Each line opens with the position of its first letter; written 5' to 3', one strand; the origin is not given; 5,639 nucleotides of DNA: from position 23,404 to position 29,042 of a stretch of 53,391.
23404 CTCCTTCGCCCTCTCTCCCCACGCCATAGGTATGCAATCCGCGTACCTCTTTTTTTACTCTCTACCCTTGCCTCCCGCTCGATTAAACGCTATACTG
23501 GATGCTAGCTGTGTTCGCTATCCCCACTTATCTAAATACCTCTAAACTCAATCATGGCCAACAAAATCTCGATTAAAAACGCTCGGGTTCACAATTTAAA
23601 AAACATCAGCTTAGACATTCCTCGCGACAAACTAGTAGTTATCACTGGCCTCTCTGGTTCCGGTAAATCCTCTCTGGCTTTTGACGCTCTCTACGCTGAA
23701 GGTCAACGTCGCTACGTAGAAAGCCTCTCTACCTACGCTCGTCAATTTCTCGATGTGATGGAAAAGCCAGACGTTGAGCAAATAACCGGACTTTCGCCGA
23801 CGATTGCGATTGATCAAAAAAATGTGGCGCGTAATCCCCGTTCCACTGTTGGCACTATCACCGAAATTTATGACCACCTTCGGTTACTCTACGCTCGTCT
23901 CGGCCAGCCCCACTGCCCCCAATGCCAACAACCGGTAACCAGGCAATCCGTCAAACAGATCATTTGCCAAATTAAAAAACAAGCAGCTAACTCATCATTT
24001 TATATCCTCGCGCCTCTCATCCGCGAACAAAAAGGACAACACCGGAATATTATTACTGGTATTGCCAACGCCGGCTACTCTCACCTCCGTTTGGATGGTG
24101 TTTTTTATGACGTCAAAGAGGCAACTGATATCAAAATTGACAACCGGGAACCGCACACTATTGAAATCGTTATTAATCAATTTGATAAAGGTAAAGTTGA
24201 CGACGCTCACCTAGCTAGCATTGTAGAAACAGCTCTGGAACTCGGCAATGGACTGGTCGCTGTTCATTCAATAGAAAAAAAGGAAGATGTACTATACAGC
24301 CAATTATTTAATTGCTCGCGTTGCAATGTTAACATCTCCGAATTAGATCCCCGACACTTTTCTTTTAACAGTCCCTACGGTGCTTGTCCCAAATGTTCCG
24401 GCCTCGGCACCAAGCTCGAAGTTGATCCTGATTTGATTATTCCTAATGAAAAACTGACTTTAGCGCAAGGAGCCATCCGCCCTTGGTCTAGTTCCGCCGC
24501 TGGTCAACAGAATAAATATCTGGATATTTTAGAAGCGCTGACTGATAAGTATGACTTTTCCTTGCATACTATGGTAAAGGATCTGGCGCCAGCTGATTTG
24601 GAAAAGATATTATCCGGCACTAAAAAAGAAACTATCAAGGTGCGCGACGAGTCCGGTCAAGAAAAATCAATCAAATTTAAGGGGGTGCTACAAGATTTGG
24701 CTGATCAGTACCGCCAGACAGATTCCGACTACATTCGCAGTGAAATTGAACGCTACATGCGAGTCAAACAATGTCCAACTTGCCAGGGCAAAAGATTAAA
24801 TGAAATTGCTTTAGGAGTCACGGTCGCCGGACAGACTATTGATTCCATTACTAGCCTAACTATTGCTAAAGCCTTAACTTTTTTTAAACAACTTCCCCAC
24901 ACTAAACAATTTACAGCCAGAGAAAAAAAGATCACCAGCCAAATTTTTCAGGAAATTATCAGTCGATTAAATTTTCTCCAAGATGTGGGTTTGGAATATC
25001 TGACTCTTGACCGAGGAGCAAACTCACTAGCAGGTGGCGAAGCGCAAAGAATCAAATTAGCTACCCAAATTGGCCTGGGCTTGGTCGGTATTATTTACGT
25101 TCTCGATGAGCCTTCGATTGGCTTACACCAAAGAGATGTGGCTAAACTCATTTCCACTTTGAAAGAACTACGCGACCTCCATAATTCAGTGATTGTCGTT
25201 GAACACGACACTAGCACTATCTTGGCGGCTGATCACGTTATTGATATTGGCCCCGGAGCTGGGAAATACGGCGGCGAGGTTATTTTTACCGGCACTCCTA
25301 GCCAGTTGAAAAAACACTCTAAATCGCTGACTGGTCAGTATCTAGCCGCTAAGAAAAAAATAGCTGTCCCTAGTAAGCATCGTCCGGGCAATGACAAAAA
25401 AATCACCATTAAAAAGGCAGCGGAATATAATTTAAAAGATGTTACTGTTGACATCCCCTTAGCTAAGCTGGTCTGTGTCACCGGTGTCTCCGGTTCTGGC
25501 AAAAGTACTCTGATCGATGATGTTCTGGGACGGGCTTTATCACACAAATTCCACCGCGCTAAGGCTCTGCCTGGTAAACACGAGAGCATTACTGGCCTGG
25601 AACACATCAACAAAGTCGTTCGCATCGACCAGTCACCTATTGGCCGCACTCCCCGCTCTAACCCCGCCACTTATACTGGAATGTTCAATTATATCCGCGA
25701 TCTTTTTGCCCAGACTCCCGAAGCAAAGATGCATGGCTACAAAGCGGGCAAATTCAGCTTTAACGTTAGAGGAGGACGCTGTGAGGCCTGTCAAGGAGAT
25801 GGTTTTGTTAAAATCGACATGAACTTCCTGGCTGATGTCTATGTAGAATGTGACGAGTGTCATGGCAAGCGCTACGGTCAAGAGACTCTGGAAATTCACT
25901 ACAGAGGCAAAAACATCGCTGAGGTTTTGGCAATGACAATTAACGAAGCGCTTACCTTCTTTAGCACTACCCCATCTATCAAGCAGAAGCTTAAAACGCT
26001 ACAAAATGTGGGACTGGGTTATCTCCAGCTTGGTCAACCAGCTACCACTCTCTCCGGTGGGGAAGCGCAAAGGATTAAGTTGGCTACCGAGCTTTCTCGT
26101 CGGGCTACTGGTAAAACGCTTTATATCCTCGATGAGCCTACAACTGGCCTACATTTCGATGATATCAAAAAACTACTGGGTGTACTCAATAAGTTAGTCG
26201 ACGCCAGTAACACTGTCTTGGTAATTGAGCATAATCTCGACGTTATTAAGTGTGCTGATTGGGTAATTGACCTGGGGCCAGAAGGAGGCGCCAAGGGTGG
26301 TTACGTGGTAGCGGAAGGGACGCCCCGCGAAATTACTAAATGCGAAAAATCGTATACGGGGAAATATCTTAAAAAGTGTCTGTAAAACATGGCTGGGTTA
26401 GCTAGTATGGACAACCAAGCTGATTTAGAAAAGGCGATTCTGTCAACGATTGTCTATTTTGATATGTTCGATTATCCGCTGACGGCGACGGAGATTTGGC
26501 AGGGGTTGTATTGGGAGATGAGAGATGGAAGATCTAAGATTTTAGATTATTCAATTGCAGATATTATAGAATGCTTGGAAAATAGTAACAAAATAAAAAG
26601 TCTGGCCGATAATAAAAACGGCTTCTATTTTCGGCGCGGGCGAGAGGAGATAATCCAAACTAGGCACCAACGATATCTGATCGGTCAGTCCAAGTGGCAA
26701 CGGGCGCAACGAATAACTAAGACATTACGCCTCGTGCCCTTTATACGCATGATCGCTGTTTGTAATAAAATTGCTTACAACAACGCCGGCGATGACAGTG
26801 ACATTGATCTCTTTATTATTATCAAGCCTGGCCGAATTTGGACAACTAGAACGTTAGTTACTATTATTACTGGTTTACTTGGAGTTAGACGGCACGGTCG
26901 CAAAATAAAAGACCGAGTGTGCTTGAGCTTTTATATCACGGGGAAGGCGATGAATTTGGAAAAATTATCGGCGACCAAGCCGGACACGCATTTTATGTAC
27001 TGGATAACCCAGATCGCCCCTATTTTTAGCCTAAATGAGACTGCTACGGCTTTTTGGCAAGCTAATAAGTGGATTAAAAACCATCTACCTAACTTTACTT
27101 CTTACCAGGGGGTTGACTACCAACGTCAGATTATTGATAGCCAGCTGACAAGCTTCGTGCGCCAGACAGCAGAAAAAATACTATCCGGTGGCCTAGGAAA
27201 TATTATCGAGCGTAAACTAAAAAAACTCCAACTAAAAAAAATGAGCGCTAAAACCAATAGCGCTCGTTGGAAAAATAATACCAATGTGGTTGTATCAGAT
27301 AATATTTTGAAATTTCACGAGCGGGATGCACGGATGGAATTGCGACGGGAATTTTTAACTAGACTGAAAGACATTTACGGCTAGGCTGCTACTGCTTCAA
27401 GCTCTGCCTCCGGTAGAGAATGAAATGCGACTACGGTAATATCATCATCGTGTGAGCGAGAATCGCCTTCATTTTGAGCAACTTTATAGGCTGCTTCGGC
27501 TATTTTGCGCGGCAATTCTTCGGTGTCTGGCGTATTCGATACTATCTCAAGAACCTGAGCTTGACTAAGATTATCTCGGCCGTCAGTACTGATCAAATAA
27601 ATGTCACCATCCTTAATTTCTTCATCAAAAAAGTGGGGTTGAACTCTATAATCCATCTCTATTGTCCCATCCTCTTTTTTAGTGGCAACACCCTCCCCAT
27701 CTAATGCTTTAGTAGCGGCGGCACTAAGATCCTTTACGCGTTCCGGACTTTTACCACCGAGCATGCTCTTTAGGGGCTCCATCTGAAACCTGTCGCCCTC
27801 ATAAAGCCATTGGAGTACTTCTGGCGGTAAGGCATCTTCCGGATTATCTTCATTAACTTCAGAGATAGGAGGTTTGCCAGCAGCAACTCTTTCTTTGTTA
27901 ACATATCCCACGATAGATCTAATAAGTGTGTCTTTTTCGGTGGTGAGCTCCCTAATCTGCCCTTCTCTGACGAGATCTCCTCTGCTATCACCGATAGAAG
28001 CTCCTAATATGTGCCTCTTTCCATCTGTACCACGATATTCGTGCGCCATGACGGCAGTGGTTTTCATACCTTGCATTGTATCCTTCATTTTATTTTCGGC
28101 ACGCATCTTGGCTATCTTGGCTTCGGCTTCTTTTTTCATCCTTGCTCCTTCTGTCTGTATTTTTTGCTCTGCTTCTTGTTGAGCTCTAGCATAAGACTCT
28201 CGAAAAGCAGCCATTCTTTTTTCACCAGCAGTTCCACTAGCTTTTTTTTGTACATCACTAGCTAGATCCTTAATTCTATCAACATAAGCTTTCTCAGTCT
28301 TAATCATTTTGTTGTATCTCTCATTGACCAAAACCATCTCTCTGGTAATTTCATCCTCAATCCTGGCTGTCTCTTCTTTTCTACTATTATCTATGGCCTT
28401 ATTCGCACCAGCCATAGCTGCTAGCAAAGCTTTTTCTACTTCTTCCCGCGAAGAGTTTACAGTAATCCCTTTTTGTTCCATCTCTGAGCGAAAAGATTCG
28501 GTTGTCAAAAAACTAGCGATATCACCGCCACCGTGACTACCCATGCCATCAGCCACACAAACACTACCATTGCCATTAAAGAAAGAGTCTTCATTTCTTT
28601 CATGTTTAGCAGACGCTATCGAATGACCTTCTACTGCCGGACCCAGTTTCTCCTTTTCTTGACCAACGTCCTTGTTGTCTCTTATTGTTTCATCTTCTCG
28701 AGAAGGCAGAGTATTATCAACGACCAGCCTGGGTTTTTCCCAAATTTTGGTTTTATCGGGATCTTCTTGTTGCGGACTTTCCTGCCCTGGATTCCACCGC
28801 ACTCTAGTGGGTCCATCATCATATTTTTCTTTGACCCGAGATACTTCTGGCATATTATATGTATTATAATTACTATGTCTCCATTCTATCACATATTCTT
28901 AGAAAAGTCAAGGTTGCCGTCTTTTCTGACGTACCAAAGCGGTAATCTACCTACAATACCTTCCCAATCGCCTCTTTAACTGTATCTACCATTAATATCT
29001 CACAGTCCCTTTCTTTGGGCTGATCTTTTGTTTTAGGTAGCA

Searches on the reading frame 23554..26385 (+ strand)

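Call 7: search_protein_families(library=pfam, proteins=[window:23554-26385:+], max_evalue=0.001)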
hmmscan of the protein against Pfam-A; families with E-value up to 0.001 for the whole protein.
window:23554-26385:+ (943 aa): 19 families
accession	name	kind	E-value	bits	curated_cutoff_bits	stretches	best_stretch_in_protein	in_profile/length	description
PF17755.6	UvrA_DNA-bind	-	2.3e-27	95.9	23.2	1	291-400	1-110/110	UvrA DNA-binding domain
PF17760.6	UvrA_inter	-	2.9e-26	91.9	23.3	1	131-239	1-107/109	UvrA interaction domain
PF00005.33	ABC_tran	-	5.6e-22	79.2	25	2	799-864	79-137/137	ABC transporter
PF02463.25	SMC_N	-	2.5e-12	47.1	40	0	626-668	12-58/220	RecF/RecN/SMC N terminal domain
PF13555.12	AAA_29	-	7.2e-10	38.9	27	1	628-655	13-40/61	P-loop containing region of AAA domain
PF13304.12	AAA_21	-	5.4e-09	37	27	0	828-880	233-285/304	AAA domain, putative AbiEii toxin, Type IV TA system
PF13191.12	AAA_16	-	8.4e-09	36.6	32.6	0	638-679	25-63/167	AAA ATPase domain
PF13476.12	AAA_23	-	3.7e-08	34.7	27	0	4-41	1-35/201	AAA domain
PF20703.3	nSTAND1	-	9.1e-06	26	27.1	0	16-51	24-59/379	Novel STAND NTPase 1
PF03193.22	RsgA_GTPase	-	1.2e-05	25.7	30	0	621-676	91-146/174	RsgA GTPase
PF13401.12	AAA_22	-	2.5e-05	25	27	0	638-663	6-31/130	AAA domain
PF13238.12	AAA_18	-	9.8e-05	23.2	29.4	0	640-657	1-18/128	AAA domain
PF20720.3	nSTAND3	-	0.00022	21.4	27.2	0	24-49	16-41/155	Novel STAND NTPase 3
PF01583.26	APS_kinase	-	0.0004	20.9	21.1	0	27-44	4-21/152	Adenylylsulphate kinase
PF13671.12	AAA_33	-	0.00043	21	27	0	639-658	1-20/143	AAA domain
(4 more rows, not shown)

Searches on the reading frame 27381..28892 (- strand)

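Call 7: search_protein_families(library=pfam, proteins=[window:27381-28892:-], max_evalue=0.001)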
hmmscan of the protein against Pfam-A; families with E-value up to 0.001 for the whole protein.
window:27381-28892:- (503 aa): 1 family
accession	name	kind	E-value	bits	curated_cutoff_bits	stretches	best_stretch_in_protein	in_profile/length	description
PF13672.11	PP2C_2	-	5.4e-06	26.5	24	1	95-176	7-89/209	Protein phosphatase 2C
